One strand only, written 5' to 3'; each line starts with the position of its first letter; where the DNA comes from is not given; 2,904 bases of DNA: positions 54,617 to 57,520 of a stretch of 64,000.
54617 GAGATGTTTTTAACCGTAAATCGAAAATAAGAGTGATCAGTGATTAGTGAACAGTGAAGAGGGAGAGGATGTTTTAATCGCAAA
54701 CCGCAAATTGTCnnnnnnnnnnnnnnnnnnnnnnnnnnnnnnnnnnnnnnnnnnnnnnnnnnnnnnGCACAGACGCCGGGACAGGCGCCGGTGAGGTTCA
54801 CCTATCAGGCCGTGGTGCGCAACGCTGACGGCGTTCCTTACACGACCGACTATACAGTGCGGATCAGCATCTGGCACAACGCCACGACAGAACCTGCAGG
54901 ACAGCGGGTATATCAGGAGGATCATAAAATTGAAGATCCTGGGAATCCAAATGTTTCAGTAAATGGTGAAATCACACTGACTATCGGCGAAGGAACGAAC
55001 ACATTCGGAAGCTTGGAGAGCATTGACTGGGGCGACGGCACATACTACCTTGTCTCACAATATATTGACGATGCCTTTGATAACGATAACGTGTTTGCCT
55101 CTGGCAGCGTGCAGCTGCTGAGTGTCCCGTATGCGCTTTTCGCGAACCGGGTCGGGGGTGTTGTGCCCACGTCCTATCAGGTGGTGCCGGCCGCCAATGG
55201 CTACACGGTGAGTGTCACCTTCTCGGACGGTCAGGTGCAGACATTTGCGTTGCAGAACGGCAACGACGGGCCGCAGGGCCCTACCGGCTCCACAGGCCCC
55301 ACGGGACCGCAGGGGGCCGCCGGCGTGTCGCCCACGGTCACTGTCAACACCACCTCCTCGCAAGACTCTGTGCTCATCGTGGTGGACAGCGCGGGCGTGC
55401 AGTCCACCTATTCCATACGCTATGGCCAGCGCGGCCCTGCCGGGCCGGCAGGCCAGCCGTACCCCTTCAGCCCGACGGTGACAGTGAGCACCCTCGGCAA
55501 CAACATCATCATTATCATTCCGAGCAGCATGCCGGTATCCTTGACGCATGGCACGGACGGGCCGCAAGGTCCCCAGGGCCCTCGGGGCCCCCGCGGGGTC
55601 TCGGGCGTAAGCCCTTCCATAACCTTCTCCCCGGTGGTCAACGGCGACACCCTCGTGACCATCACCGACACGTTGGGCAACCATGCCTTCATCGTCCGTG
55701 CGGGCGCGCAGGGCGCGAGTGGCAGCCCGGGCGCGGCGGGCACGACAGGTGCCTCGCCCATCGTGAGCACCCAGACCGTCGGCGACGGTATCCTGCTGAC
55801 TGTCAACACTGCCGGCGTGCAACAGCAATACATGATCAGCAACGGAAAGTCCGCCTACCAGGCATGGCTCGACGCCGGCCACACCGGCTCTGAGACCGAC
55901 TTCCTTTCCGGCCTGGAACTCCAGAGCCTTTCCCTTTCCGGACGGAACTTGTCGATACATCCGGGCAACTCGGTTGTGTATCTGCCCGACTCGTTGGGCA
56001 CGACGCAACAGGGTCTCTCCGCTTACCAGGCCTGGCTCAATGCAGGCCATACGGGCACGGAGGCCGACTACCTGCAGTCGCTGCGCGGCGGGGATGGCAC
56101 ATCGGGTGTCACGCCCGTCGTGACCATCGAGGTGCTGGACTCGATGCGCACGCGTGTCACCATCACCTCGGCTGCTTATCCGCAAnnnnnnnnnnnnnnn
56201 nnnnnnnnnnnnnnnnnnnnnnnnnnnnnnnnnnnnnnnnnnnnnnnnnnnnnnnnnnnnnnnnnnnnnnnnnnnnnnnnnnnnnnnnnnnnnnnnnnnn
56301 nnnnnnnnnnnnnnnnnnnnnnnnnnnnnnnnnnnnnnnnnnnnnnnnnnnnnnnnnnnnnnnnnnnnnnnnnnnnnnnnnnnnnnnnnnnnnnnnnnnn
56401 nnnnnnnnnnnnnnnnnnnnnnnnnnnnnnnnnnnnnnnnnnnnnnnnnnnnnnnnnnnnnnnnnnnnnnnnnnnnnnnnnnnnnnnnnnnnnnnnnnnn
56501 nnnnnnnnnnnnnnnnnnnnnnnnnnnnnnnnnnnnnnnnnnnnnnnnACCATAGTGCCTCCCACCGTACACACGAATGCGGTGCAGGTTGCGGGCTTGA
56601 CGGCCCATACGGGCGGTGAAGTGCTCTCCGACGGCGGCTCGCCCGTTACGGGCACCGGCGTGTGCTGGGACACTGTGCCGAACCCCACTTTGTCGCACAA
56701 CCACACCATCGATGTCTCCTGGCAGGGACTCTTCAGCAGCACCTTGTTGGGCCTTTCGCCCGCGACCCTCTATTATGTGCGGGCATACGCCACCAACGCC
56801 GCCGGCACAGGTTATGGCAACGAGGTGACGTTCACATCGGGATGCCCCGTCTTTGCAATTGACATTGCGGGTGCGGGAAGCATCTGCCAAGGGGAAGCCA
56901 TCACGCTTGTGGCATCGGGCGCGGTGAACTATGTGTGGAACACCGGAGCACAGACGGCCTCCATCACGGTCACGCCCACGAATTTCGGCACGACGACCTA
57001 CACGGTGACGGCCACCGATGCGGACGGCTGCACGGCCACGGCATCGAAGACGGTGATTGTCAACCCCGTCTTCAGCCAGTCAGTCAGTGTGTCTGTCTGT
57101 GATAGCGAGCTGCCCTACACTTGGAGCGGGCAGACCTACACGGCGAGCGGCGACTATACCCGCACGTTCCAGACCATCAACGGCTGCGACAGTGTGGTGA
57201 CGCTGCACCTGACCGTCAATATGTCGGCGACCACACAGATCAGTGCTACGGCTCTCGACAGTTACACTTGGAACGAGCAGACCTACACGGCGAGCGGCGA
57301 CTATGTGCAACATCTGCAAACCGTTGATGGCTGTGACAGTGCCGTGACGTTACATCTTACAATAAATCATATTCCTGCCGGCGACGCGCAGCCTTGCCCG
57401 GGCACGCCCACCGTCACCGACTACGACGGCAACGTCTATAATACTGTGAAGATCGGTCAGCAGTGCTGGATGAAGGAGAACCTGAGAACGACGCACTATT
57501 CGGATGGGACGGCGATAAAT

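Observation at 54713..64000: Open reading frame of at least 3,096 codons is missing from the supplied ORF track, and antisense shadow ORFs appear in its place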

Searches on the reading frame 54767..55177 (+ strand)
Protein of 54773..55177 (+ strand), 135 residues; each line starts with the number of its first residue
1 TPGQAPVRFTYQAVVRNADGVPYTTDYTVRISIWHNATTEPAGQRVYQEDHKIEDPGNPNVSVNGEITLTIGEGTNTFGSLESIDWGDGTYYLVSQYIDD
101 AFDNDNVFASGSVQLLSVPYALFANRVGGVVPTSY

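Call 48: search_solved_structures(query=A2, max_evalue=1)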
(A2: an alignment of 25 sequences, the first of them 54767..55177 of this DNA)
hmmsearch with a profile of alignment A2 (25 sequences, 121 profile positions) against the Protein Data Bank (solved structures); distinct sequences matched with E-value up to 1: 0.

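Call 51: predict_structure(alignment_id=A2)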
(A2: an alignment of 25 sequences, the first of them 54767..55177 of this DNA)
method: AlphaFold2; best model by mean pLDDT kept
length: 137 residues; sequences in the alignment: 25
mean_pLDDT: 82.3   pTM: 0.76
mean pLDDT of the five models: 82.3, 81.5, 80.4, 80.3, 79.6
residues with pLDDT >= 90: 73; 70-90: 35; 50-70: 15; < 50: 14
segments of 3 or more residues with pLDDT < 50: 128-137
pLDDT, mean of each block of 10 residues (from residue 1): 66 90 88 97 96 81 80 95 91 95 84 87 49 43
secondary structure, 60 per line:
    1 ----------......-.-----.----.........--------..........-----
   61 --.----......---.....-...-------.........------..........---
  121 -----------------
elements in order: E11-16 E29-37 E46-55 E68-73 E77-81 E93-101 E108-117

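Call 58: search_protein_families(library=pfam, proteins=[window:54773-55177:+], max_evalue=1)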
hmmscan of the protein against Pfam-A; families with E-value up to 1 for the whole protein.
window:54773-55177:+ (135 aa): 0 families

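Call 66: find_homologous_proteins(query=A2, max_evalue=0.00001)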
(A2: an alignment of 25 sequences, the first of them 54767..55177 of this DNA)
Query A2 (25 sequences) (137 aa, profile of the alignment): 4468 proteins with E <= 0.00001 among 6630 candidates; the best 120 are listed.
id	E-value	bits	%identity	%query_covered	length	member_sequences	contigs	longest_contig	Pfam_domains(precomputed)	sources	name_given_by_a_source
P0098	1.3e-55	205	39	93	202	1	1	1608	-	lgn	-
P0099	1.3e-55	205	41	93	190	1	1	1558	-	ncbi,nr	ncbi:MAG: collagen-like protein, partial [Bacteroidales bacterium]|nr:collagen-like protein [Bactero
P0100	2.8e-55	204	40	93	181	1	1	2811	-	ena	-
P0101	3.7e-55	203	38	93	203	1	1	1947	-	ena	-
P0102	4.0e-55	203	37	94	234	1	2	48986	-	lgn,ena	-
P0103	8.4e-55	202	40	95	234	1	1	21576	PF01391.24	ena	-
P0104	2.1e-54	201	39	96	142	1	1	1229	-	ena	-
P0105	3.2e-54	200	38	97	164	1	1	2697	-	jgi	-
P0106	3.4e-54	200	38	95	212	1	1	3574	-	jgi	-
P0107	9.7e-54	199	41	90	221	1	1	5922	-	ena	-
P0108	1.4e-53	198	44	92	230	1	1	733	-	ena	-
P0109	1.7e-53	198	40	93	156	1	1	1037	-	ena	-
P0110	2.8e-53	197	36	93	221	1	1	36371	-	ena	-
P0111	3.6e-53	197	38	93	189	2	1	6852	-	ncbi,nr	ncbi:MAG: collagen-like protein, partial [Bacteroidales bacterium]|nr:collagen-like protein [Bactero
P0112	3.8e-53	197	46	91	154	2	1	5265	-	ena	-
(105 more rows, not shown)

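Call 84: search_protein_representatives(alignment_id=A2)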
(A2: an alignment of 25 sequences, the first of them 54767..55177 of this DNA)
Query: 25 sequences, 121 profile positions. Proteins with E-value up to 0.001 (for the whole library): 26133; up to 1e-10: 22600; up to 1e-30: 8772. The best 150 are listed.
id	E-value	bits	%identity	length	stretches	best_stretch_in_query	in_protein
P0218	3.1e-100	346.9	-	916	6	2-103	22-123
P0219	7.2e-82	287.7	-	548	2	1-115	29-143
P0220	3.0e-55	201.8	-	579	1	1-121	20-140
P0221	8.2e-55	200.3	-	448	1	1-121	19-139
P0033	8.3e-55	200.3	-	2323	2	1-120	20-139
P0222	1.0e-54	200.0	-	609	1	1-120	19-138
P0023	1.3e-54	199.7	-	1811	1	1-121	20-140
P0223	1.5e-54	199.5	-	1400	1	1-121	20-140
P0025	1.6e-54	199.4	-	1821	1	1-121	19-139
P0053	1.9e-54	199.2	-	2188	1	1-121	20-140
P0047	2.6e-54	198.7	-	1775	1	1-121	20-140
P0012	2.6e-54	198.7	-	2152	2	1-121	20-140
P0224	3.1e-54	198.5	-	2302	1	1-121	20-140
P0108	4.6e-54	197.9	-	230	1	1-118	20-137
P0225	5.0e-54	197.8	-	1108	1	1-118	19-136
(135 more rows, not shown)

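Call 86: search_protein_families(library=pfam, alignment_id=A6, max_evalue=0.001)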
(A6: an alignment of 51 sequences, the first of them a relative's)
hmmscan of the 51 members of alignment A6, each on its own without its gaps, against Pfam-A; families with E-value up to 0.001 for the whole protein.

A. member 1, P0219 (548 aa): 1 family
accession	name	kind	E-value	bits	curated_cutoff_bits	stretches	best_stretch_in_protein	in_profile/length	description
PF09603.15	Fib_succ_major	-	1.9e-22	80.9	33.9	1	358-546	3-186/187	Fibrobacter succinogenes major domain (Fib_succ_major)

B. families by the number of members that match (of 51 scanned): 23 families
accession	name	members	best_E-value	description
PF09603.15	Fib_succ_major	38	3.4e-147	Fibrobacter succinogenes major domain (Fib_succ_major)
PF01391.23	Collagen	11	6.5e-38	Collagen triple helix repeat (20 copies)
PF00041.27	fn3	8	7e-08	Fibronectin type III domain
PF16974.11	NAR2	7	7.5e-09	High-affinity nitrate transporter accessory, Ig-like domain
PF19079.5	CFSR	5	5.1e-31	Collagen-flanked surface repeat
PF25059.1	FN3_DSCAM-DSCAML_C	5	1.2e-05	DSCAM/DSCAML C-terminal Fn3-like domain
PF07603.17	Lcl_C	4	3.4e-07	Lcl C-terminal domain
PF14169.11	YdjO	4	4.9e-06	Cold-inducible protein YdjO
PF02369.22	Big_1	4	5e-05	Bacterial Ig-like domain (group 1)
PF16656.11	Pur_ac_phosph_N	3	3.1e-05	Purple acid Phosphatase, N-terminal domain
PF21852.1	DUF6911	2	3.1e-07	Family of unknown function (DUF6911)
PF09479.16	Flg_new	1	5e-11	Listeria-Bacteroides repeat domain (List_Bact_rpt)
PF18854.6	baeRF_family10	1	3.4e-07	Bacterial archaeo-eukaryotic release factor family 10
PF22792.1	DUF7012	1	1.4e-05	Domain of unknown function (DUF7012)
PF17885.6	Smoa_sbd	1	3.5e-05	Styrene monooxygenase A putative substrate binding domain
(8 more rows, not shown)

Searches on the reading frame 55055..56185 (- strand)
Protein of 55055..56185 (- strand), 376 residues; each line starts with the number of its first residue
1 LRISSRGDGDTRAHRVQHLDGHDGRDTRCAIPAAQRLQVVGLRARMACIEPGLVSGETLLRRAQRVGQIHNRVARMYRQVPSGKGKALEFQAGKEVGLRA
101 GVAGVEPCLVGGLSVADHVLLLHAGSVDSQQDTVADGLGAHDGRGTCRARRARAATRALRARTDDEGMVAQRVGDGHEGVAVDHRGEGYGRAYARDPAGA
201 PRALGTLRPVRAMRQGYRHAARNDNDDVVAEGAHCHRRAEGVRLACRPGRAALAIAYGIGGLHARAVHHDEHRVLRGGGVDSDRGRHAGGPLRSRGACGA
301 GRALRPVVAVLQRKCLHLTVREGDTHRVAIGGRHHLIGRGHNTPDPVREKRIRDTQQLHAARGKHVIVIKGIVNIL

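Call 79: search_protein_families(library=pfam, proteins=[window:55055-56185:-], max_evalue=0.01)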
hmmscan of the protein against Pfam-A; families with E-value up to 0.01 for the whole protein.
window:55055-56185:- (376 aa): 0 families

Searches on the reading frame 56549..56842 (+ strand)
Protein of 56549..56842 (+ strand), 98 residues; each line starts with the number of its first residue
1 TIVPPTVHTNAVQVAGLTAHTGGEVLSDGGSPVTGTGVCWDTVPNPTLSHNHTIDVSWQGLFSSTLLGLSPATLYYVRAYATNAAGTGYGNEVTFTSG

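Call 58: search_protein_families(library=pfam, proteins=[window:56549-56842:+], max_evalue=1)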
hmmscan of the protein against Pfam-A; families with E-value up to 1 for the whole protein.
window:56549-56842:+ (98 aa): 3 families
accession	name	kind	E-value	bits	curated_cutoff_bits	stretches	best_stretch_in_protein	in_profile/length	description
PF00041.27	fn3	-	0.0021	18.7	25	1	31-90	27-77/84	Fibronectin type III domain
PF25059.1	FN3_DSCAM-DSCAML_C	-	0.019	15.8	39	1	63-88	46-71/89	DSCAM/DSCAML C-terminal Fn3-like domain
PF16974.11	NAR2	-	0.14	12.2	26.6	1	71-92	102-125/142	High-affinity nitrate transporter accessory, Ig-like domain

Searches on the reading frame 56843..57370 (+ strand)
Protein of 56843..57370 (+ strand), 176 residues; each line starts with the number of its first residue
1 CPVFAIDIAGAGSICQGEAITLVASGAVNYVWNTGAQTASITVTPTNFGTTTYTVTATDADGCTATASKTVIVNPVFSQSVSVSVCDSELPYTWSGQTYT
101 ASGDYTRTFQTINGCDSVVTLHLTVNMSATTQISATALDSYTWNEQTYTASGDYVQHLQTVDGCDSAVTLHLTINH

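Call 58: search_protein_families(library=pfam, proteins=[window:56843-57370:+], max_evalue=1)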
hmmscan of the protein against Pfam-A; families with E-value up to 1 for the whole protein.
window:56843-57370:+ (176 aa): 6 families
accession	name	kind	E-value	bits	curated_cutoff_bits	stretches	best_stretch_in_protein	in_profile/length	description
PF19081.6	Ig_7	-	0.00012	22.7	27.3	1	10-75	8-84/84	Ig-like domain CHU_C associated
PF22352.2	K319L-like_PKD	-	0.0032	17.9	27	1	33-73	44-84/84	K319L-like, PKD domain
PF17963.7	Big_9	-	0.029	15.7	23.6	1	18-71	33-88/89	Bacterial Ig domain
PF08329.16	ChitinaseA_N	-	0.046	13.8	21.2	1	31-73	64-107/133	Chitinase A, N-terminal domain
PF22544.2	HYDIN_VesB_CFA65-like_Ig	-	0.19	12.4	25.5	1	38-85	20-70/100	HYDIN/CFA65/VesB-like, Ig-like domain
PF06458.18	MucBP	-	0.44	11.8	23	1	28-113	4-59/63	MucBP domain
